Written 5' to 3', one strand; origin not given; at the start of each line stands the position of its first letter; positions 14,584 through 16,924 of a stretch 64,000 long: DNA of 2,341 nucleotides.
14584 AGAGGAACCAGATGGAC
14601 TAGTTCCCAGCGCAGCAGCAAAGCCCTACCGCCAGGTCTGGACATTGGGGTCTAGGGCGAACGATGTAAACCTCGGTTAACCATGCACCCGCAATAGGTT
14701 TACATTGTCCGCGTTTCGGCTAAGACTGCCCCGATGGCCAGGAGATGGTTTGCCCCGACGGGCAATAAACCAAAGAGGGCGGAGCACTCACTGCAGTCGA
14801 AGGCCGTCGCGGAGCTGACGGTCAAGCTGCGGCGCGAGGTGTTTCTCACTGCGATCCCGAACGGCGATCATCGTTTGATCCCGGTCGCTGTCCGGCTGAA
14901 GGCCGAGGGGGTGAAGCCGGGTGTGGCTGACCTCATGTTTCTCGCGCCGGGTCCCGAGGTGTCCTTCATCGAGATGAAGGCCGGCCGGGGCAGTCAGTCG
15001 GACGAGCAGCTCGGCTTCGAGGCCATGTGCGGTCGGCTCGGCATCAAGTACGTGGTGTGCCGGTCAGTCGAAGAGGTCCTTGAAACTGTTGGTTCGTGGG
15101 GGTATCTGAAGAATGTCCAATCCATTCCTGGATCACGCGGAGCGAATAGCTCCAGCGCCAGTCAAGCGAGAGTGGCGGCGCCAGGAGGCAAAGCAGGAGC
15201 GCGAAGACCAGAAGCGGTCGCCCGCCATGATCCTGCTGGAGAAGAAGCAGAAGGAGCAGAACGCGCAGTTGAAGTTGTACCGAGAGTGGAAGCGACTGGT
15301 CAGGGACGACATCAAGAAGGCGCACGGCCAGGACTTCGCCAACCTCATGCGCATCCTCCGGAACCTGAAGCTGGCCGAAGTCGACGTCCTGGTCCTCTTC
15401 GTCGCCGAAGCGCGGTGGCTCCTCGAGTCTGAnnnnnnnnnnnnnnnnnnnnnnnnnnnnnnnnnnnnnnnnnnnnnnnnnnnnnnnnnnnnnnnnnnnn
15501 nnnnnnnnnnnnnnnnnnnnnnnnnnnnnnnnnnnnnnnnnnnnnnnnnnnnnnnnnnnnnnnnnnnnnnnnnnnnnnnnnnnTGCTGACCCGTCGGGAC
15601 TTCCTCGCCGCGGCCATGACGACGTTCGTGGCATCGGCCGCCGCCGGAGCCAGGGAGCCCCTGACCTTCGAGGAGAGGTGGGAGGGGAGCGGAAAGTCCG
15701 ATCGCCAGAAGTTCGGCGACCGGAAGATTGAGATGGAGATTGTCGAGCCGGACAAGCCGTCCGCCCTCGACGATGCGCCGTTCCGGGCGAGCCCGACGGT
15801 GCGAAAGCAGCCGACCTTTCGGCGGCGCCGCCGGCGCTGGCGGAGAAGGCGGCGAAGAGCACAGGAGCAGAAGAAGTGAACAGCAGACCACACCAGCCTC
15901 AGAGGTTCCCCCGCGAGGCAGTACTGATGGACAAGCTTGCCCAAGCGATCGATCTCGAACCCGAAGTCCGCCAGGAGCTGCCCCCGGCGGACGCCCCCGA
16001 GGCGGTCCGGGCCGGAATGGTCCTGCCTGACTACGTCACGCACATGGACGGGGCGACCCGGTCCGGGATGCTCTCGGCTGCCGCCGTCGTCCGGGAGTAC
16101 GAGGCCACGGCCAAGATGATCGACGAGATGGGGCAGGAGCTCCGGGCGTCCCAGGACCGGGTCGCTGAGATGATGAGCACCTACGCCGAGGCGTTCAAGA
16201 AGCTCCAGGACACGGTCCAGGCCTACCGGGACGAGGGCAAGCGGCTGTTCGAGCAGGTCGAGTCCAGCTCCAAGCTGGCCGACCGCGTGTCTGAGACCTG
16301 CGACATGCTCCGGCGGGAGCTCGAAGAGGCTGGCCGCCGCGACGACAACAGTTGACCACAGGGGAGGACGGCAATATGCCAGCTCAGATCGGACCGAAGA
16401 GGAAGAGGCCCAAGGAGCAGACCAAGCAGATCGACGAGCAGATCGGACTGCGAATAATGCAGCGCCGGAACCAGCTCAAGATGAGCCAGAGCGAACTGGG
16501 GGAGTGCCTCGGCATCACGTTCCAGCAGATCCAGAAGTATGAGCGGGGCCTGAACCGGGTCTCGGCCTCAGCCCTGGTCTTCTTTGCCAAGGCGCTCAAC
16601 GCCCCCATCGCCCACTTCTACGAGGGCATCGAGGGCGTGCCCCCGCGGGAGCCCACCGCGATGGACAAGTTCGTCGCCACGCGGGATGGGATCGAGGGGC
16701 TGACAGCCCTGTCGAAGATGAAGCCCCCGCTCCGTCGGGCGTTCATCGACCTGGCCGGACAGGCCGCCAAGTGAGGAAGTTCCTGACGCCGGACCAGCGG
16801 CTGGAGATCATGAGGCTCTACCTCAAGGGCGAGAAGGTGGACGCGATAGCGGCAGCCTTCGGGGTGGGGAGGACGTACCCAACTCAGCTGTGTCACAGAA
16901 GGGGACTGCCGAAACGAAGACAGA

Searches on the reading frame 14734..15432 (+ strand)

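Call 64: search_protein_families(library=phrogs, proteins=[window:14734-15432:+], max_evalue=0.001)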
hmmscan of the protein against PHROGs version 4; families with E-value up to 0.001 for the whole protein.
window:14734-15432:+ (232 aa): 3 families
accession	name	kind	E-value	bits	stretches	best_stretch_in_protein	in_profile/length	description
phrog_824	-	unknown function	7.2e-27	95.9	1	7-129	55-181/265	-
phrog_5702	-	DNA, RNA and nucleotide metabolism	1.1e-09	39.2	1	58-120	1-64/70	Holliday junction resolvase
phrog_93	-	DNA, RNA and nucleotide metabolism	2.4e-08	34.1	1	13-142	350-461/613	endonuclease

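Call 102: search_protein_families(library=pfam, proteins=[window:14734-15432:+], max_evalue=0.01)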
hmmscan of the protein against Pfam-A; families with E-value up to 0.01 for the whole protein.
window:14734-15432:+ (232 aa): 1 family
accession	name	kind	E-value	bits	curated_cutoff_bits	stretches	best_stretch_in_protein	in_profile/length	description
PF08774.17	VRR_NUC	-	3e-05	24.5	23.8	1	35-112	35-115/116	VRR-NUC domain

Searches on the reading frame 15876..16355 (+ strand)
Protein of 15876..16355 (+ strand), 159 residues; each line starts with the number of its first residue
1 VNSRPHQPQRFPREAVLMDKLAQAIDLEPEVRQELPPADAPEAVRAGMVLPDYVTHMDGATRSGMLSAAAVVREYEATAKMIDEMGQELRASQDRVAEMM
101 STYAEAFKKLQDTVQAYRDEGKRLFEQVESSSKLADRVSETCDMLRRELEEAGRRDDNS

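Call 64: search_protein_families(library=phrogs, proteins=[window:15876-16355:+], max_evalue=0.001)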
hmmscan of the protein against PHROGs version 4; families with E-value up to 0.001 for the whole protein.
window:15876-16355:+ (159 aa): 0 families

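Call 102: search_protein_families(library=pfam, proteins=[window:15876-16355:+], max_evalue=0.01)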
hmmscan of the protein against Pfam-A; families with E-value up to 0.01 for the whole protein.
window:15876-16355:+ (159 aa): 1 family
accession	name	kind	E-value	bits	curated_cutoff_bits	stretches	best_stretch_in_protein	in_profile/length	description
PF14712.11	Snapin_Pallidin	-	0.0055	17.6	29.6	0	69-115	5-51/89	Snapin/Pallidin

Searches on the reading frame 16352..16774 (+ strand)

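Call 64: search_protein_families(library=phrogs, proteins=[window:16352-16774:+], max_evalue=0.001)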
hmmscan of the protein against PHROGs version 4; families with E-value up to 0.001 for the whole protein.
window:16352-16774:+ (140 aa): 9 families
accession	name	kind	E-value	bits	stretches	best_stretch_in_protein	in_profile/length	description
phrog_4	-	transcription regulation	2.5e-11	44.2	1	12-95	122-197/400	transcriptional repressor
phrog_8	-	transcription regulation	2.4e-10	41.4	1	21-87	67-133/346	transcriptional regulator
phrog_2439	-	transcription regulation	4.4e-09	36.7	1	32-93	9-70/367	transcriptional regulator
phrog_3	-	transcription regulation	3.1e-08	34.8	1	18-100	76-156/430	transcriptional repressor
phrog_2328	-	transcription regulation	1.7e-06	28.8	1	28-103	13-87/128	transcriptional repressor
phrog_5823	-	transcription regulation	2.6e-06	27.9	1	29-124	5-101/404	transcriptional regulator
phrog_1373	-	transcription regulation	4.7e-06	27.7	1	8-86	39-119/166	transcriptional regulator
phrog_2967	-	transcription regulation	7.9e-06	26.6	1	23-91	3-71/225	transcriptional regulator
phrog_7241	-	transcription regulation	0.00019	22.5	1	35-88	66-119/122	transcriptional regulator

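Call 102: search_protein_families(library=pfam, proteins=[window:16352-16774:+], max_evalue=0.01)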
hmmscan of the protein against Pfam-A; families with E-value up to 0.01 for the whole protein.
window:16352-16774:+ (140 aa): 4 families
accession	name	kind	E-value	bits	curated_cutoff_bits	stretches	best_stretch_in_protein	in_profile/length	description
PF01381.28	HTH_3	-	6.5e-11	42.5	23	1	35-87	1-53/55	Helix-turn-helix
PF13560.12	HTH_31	-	6.3e-06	26.8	27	1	30-85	1-57/64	Helix-turn-helix domain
PF13443.12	HTH_26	-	0.0011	19.5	22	1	40-86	7-54/63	Cro/C1-type HTH DNA-binding domain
PF15731.11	MqsA_antitoxin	-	0.002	18.7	30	1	24-75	61-114/131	Antitoxin component of bacterial toxin-antitoxin system, MqsA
